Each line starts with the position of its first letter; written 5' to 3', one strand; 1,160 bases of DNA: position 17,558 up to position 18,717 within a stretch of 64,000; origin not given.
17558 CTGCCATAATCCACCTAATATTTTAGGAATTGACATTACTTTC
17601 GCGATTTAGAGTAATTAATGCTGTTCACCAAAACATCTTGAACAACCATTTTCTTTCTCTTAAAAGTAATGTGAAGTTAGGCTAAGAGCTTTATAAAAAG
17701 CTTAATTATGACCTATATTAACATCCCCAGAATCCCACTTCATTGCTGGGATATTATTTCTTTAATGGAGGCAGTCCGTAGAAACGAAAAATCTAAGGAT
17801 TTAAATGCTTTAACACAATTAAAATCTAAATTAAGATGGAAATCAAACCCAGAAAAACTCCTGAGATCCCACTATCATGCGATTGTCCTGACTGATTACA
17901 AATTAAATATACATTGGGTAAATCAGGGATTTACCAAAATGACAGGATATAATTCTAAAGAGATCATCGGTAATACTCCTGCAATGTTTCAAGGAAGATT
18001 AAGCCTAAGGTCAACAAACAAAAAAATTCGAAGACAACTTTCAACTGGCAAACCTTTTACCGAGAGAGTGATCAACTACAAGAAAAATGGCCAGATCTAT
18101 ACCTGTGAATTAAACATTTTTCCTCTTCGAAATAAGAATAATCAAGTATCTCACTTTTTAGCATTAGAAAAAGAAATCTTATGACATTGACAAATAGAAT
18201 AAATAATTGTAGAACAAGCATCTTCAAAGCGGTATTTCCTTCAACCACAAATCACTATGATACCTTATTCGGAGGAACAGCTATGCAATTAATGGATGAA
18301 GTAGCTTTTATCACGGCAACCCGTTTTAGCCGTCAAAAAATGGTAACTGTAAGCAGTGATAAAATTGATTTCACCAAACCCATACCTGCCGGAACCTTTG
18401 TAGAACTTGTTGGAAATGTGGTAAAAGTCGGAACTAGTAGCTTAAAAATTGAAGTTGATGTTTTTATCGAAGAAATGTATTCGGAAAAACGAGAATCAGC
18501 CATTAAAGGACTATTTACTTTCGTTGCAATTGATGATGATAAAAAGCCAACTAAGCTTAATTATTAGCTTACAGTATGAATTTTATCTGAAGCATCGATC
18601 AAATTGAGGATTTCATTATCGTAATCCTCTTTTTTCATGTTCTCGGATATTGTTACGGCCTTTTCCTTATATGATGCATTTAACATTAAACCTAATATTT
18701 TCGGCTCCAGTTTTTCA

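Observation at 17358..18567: Cobalamin riboswitch controlling a PAS-domain protein plus hotdog thioesterase operon instead of canonical B12 genes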

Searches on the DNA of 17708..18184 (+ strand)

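Call 12: search_rna_families(sources=[L001, L002, L003], threshold=gathering)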
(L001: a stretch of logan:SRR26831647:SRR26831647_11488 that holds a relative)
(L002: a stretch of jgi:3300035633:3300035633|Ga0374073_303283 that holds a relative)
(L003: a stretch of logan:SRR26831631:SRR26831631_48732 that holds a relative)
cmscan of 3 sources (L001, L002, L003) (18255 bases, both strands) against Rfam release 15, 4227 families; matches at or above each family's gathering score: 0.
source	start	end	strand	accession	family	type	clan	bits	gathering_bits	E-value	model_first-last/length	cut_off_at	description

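Call 16: search_rna_families(sources=[L001, L002, L003, L004, L005, L006, L007], threshold=evalue, max_evalue=5)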
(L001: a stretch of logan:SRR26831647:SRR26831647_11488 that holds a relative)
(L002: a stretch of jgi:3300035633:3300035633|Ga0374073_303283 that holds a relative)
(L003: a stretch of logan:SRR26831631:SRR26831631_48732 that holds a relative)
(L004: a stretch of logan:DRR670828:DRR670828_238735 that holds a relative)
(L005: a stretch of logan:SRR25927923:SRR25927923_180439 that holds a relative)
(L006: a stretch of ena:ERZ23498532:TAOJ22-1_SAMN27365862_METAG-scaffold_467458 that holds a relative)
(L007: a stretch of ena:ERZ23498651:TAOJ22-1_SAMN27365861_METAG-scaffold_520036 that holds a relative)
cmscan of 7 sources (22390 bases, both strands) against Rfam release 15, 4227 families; matches with E-value up to 5: 8.
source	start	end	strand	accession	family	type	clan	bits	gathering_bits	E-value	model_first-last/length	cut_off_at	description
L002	2318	2505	+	RF00648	MIR396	Gene; miRNA;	-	44.1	80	1.8e-06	1-118/118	no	MIR396 microRNA precursor family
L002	2317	2504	-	RF00648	MIR396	Gene; miRNA;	-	44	80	2e-06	1-118/118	no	MIR396 microRNA precursor family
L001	2198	2285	-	RF04312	trpB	Cis-reg;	-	30.7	59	0.99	1-107/107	no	trpB ncRNA motif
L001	6608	6678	-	RF03653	mir-971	Gene; miRNA;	-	25.5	53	0.3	1-77/77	no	mir-971 microRNA precursor family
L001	3009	3087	-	RF02748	FtrB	Gene; sRNA;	-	24.3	66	4.5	1-115/115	no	Francisella sRNA B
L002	1565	1665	-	RF00097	snoR71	Gene; snRNA; snoRNA; CD-box;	-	23.4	40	1.1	1-107/107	no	Plant small nucleolar RNA R71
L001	3039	3088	-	RF01388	isrD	Gene; sRNA;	-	22.4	37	1.8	1-51/51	no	isrD Hfq binding RNA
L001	3037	3110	-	RF00513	Trp_leader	Cis-reg; leader;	-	22.2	41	1.8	1-100/100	no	Tryptophan operon leader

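Call 21: search_rna_families(sources=[L010, L016, L026, L029, L031, L034, L036, L038, L081], threshold=gathering)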
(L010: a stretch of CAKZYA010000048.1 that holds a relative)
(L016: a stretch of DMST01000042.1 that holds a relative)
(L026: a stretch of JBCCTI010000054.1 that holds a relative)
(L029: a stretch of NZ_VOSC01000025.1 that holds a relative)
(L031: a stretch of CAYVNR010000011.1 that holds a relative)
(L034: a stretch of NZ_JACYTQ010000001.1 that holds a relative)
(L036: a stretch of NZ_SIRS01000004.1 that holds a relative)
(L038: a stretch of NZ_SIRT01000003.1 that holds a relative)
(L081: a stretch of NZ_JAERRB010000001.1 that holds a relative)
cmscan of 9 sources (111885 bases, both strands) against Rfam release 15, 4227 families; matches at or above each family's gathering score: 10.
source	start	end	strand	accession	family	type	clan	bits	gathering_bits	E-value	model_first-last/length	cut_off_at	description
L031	2689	2955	+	RF00174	Cobalamin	Cis-reg; riboswitch;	CL00101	105.6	31.5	3.5e-25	1-189/189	no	Cobalamin riboswitch aptamer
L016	5710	5899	+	RF00174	Cobalamin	Cis-reg; riboswitch;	CL00101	102.5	31.5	2.7e-24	1-189/189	no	Cobalamin riboswitch aptamer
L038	3525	3779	+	RF00174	Cobalamin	Cis-reg; riboswitch;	CL00101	102.2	31.5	3.3e-24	1-189/189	no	Cobalamin riboswitch aptamer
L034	3209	3403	+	RF00174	Cobalamin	Cis-reg; riboswitch;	CL00101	98.8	31.5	3.2e-23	1-189/189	no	Cobalamin riboswitch aptamer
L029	3649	3867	+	RF00174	Cobalamin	Cis-reg; riboswitch;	CL00101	97.5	31.5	7.7e-23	1-189/189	no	Cobalamin riboswitch aptamer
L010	3167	3379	+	RF00174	Cobalamin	Cis-reg; riboswitch;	CL00101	88.7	31.5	2.4e-20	1-189/189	no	Cobalamin riboswitch aptamer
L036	2678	2923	+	RF00174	Cobalamin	Cis-reg; riboswitch;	CL00101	86.9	31.5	8.3e-20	1-189/189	no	Cobalamin riboswitch aptamer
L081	2986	3191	+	RF00174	Cobalamin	Cis-reg; riboswitch;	CL00101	79.1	31.5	1.4e-17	1-189/189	no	Cobalamin riboswitch aptamer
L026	5021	5249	+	RF00174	Cobalamin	Cis-reg; riboswitch;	CL00101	61.2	31.5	1.8e-12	1-189/189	no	Cobalamin riboswitch aptamer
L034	1814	1887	-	RF00005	tRNA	Gene; tRNA;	CL00001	58.6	29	7.7e-10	1-71/71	no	tRNA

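Call 25: search_rna_families(sources=[L012, L063, L027, L018, L013, L011, L015, L052, L065, L033, L008, L021], threshold=gathering, show_alignments=2)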
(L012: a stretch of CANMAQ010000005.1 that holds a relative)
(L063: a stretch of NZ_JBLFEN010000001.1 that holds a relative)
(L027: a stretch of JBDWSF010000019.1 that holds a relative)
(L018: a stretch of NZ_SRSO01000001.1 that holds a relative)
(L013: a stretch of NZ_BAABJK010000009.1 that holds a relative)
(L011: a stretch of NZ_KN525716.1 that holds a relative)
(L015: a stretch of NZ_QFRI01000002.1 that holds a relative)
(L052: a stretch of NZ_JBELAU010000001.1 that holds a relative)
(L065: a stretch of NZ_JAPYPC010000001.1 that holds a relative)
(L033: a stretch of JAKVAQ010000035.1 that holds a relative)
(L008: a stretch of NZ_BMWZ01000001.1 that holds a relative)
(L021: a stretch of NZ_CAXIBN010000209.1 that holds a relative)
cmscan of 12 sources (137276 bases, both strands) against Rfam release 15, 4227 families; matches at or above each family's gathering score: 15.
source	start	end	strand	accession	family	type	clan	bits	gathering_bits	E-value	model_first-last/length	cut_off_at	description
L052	3315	3450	+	RF00174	Cobalamin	Cis-reg; riboswitch;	CL00101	65.6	31.5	1.3e-13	1-189/189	no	Cobalamin riboswitch aptamer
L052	11649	11720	+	RF00005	tRNA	Gene; tRNA;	CL00001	60.3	29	3.2e-10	1-71/71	no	tRNA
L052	11883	11954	+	RF00005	tRNA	Gene; tRNA;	CL00001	60.3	29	3.2e-10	1-71/71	no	tRNA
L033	5569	5755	+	RF00174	Cobalamin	Cis-reg; riboswitch;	CL00101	60.2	31.5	4.3e-12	1-189/189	no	Cobalamin riboswitch aptamer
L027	5740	5867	+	RF00174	Cobalamin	Cis-reg; riboswitch;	CL00101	59.2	31.5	8.2e-12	1-189/189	no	Cobalamin riboswitch aptamer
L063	5755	5892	+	RF00174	Cobalamin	Cis-reg; riboswitch;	CL00101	58.3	31.5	1.6e-11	1-189/189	no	Cobalamin riboswitch aptamer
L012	5780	5911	+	RF00174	Cobalamin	Cis-reg; riboswitch;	CL00101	57.3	31.5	2.9e-11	1-189/189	no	Cobalamin riboswitch aptamer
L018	5725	5855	+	RF00174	Cobalamin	Cis-reg; riboswitch;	CL00101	57.3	31.5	3e-11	1-189/189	no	Cobalamin riboswitch aptamer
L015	5745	5874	+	RF00174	Cobalamin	Cis-reg; riboswitch;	CL00101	57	31.5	3.6e-11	1-189/189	no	Cobalamin riboswitch aptamer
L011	5743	5871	+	RF00174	Cobalamin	Cis-reg; riboswitch;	CL00101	56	31.5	7e-11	1-189/189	no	Cobalamin riboswitch aptamer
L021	1130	1258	+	RF00174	Cobalamin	Cis-reg; riboswitch;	CL00101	55.3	31.5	1.1e-10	1-189/189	no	Cobalamin riboswitch aptamer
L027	10968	11041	-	RF00005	tRNA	Gene; tRNA;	CL00001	52.1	29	5.7e-08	1-71/71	no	tRNA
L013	5751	5885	+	RF00174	Cobalamin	Cis-reg; riboswitch;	CL00101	44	31.5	1.9e-07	1-189/189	no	Cobalamin riboswitch aptamer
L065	2970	3060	+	RF01689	AdoCbl-II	Cis-reg; riboswitch;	CL00101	43.9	36.5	6.5e-07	1-81/81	no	AdoCbl-II (Cobalamin/B12) riboswitch aptamer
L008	5754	5889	+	RF00174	Cobalamin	Cis-reg; riboswitch;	CL00101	33.1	31.5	0.00024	1-189/189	no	Cobalamin riboswitch aptamer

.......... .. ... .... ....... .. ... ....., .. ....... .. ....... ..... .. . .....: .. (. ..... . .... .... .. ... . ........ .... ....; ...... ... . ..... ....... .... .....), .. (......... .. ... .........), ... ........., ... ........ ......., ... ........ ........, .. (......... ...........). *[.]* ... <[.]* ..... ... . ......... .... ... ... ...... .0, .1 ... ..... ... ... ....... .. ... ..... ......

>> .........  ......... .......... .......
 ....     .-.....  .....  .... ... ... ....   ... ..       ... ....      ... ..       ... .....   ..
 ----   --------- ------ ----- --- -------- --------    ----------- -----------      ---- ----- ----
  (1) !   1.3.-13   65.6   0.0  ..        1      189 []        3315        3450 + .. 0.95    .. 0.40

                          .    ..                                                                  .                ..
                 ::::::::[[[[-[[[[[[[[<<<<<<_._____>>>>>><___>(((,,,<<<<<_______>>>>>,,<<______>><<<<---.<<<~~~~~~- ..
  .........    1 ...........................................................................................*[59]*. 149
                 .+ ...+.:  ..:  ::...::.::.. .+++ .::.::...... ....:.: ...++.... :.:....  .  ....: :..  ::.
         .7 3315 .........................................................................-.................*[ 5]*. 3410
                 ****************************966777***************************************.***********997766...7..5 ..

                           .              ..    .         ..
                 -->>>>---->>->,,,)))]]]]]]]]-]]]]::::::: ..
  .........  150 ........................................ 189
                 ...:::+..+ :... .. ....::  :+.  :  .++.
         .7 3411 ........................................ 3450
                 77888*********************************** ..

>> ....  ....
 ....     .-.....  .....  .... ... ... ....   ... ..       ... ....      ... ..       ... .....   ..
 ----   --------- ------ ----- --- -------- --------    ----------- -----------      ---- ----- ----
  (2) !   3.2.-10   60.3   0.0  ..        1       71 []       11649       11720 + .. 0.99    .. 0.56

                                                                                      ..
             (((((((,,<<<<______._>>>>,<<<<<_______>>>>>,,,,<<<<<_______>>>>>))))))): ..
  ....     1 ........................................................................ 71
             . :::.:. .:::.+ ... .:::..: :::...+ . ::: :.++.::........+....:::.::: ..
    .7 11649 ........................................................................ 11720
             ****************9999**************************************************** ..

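Call 51: search_rna_families(sources=[L024, L030, L035, L037, L041, L042, L045, L047, L050, L056, L072, L077], threshold=gathering)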
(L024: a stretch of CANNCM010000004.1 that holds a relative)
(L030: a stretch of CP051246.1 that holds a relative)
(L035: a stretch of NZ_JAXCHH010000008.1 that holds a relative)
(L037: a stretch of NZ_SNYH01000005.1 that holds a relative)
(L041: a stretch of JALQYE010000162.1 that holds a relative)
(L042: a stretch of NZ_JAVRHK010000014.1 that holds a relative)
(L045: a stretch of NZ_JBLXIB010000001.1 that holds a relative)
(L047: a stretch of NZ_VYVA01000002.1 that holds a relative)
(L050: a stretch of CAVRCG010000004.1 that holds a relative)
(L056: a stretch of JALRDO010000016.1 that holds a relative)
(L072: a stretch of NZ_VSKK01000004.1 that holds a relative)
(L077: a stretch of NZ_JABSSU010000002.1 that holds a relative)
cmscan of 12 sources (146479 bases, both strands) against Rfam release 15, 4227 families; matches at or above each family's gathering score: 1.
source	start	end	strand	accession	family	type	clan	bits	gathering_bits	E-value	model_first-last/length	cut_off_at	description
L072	11353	11479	+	RF01692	Bacteroid-trp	Cis-reg; leader;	-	64.7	49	2.5e-05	1-131/131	no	Bacteroidete tryptophan peptide leader RNA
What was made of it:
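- Twelve of those were rechecked with Rfam and were negative (call 51).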

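Call 66: search_rna_families(sources=[L014, L017, L019, L020, L022, L023, L025, L028, L059, L046, L049, L074], threshold=gathering)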
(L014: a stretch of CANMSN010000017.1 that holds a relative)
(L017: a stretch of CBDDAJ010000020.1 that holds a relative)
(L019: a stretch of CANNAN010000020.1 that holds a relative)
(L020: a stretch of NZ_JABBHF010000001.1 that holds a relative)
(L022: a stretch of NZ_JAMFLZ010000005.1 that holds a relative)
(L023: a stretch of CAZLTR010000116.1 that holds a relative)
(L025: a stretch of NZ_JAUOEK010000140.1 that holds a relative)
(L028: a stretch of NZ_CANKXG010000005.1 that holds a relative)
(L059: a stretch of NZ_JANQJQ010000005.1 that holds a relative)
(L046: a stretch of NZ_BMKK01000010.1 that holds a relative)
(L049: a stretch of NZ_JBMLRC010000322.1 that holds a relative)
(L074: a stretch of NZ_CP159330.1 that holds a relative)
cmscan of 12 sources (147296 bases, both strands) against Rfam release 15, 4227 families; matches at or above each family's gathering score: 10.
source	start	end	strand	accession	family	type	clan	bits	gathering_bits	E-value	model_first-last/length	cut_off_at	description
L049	3316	3450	+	RF00174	Cobalamin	Cis-reg; riboswitch;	CL00101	64.8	31.5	2.2e-13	1-189/189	no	Cobalamin riboswitch aptamer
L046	3309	3451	+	RF00174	Cobalamin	Cis-reg; riboswitch;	CL00101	63.5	31.5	5.5e-13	1-189/189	no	Cobalamin riboswitch aptamer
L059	5745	5872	+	RF00174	Cobalamin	Cis-reg; riboswitch;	CL00101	61.8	31.5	1.6e-12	1-189/189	no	Cobalamin riboswitch aptamer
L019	5728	5858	+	RF00174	Cobalamin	Cis-reg; riboswitch;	CL00101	59.6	31.5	7.1e-12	1-189/189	no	Cobalamin riboswitch aptamer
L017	5741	5870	+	RF00174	Cobalamin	Cis-reg; riboswitch;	CL00101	54.7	31.5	1.8e-10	1-189/189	no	Cobalamin riboswitch aptamer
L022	5740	5868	+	RF00174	Cobalamin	Cis-reg; riboswitch;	CL00101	53.2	31.5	4.8e-10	1-189/189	no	Cobalamin riboswitch aptamer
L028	5746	5874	+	RF00174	Cobalamin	Cis-reg; riboswitch;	CL00101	52.9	31.5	5.8e-10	1-189/189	no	Cobalamin riboswitch aptamer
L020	5723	5856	+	RF00174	Cobalamin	Cis-reg; riboswitch;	CL00101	39.5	31.5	3.9e-06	1-189/189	no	Cobalamin riboswitch aptamer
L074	2970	3066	+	RF01689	AdoCbl-II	Cis-reg; riboswitch;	CL00101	39.1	36.5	2.1e-05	1-81/81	no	AdoCbl-II (Cobalamin/B12) riboswitch aptamer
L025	5737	5870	+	RF00174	Cobalamin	Cis-reg; riboswitch;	CL00101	34.6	31.5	0.0001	1-189/189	no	Cobalamin riboswitch aptamer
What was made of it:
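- Rfam confirms a cobalamin riboswitch (RF00174, or RF01689 in two loci) upstream on the same strand in 31 of them (calls 21, 25, 66).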

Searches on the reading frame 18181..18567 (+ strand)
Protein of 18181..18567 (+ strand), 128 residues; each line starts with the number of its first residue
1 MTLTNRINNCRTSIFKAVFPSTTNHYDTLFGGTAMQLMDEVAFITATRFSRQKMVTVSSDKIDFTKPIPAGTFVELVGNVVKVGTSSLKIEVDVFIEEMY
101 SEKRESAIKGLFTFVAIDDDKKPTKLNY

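Call 4: search_protein_families(library=pfam, proteins=[window:18181-18567:+], max_evalue=0.01)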
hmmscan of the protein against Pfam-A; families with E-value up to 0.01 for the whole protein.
window:18181-18567:+ (128 aa): 1 family
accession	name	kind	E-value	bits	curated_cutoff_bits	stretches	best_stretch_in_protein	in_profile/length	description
PF03061.28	4HBT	-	3.2e-17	63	20.6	1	28-99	3-75/79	Thioesterase superfamily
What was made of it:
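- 18181..18567 (+): 128-aa hotdog acyl-CoA thioesterase, YciA-like, translationally coupled to the PAS gene. 4HBT E = 3e-17 (call 4).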

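Call 49: search_protein_families(library=ncbifam, proteins=[window:18181-18567:+], max_evalue=0.001)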
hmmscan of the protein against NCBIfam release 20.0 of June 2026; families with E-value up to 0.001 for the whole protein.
window:18181-18567:+ (128 aa): 3 families
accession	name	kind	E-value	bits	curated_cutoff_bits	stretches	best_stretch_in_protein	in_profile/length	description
NF007970.0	PRK10694.1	equivalog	4.3e-17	62.2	162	1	14-126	14-129/133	acyl-CoA thioester hydrolase YciA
NF052388.1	Lys_ferment_KAL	equivalog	1.2e-07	32.1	160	1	15-107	5-100/120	3-aminobutyryl-CoA ammonia lyase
TIGR00369.1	unchar_dom_1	domain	1.1e-05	25.5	36.6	1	20-95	26-101/117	hotdog fold thioesterase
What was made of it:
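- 18181..18567 (+): The YciA model scores 62 bits, below its cut-off of 162 (call 49).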

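Call 61: search_solved_structures(query=window:18181-18567:+, max_evalue=0.001)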
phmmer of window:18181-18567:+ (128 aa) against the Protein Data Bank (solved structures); distinct sequences matched with E-value up to 0.001: 26.
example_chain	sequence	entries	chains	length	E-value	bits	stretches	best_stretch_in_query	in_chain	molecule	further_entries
2gvh_A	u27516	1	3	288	4.1e-46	159.4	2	10-120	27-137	AGR_L_2016p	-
2eis_A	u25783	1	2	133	4.1e-29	104.6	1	14-124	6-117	Hypothetical protein TTHB207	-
5egl_A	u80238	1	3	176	3.1e-25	92.1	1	16-124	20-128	Acyl CoA Hydrolase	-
4ncp_A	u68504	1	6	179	3.2e-25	92.1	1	16-124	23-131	Uncharacterized protein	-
5hz4_A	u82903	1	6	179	1.6e-24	89.8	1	16-124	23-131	Thioesterase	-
5egk_A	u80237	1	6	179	4.4e-24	88.4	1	16-124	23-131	Acyl CoA Hydrolase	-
5egj_A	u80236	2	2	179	4.4e-24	88.4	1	16-124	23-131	Acyl CoA Hydrolase | Thioesterase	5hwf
6vfy_D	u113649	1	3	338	2.5e-17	66.6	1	5-124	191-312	Cytosolic acyl coenzyme A thioester hydrolase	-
4zv3_A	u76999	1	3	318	3.2e-17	66.3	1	5-124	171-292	Cytosolic acyl coenzyme A thioester hydrolase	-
1vpm_A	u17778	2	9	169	1.2e-16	64.5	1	7-124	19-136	acyl-CoA hydrolase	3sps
1y7u_A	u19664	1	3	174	2e-16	63.7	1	9-124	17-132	Acyl-CoA hydrolase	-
1yli_A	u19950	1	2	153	2.4e-15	60.2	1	18-122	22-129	Putative acyl-CoA thioester hydrolase HI0827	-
7cz3_A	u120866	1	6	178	3.2e-15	59.8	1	17-123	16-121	Acyl-CoA hydrolase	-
3bjk_A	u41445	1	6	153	3.2e-14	56.6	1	18-122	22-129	Acyl-CoA thioester hydrolase HI0827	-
5dm5_A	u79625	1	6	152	6.1e-14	55.7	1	17-125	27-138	Putative acyl-CoA thioester hydrolase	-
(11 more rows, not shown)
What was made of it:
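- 18181..18567 (+): Best PDB matches are 2gvh and 2eis (call 61).
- Closest known: YciA/ACOT-type hotdog acyl-CoA thioesterases. Same: PDB relatives are acyl-CoA hydrolases (calls 4, 49, 61).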
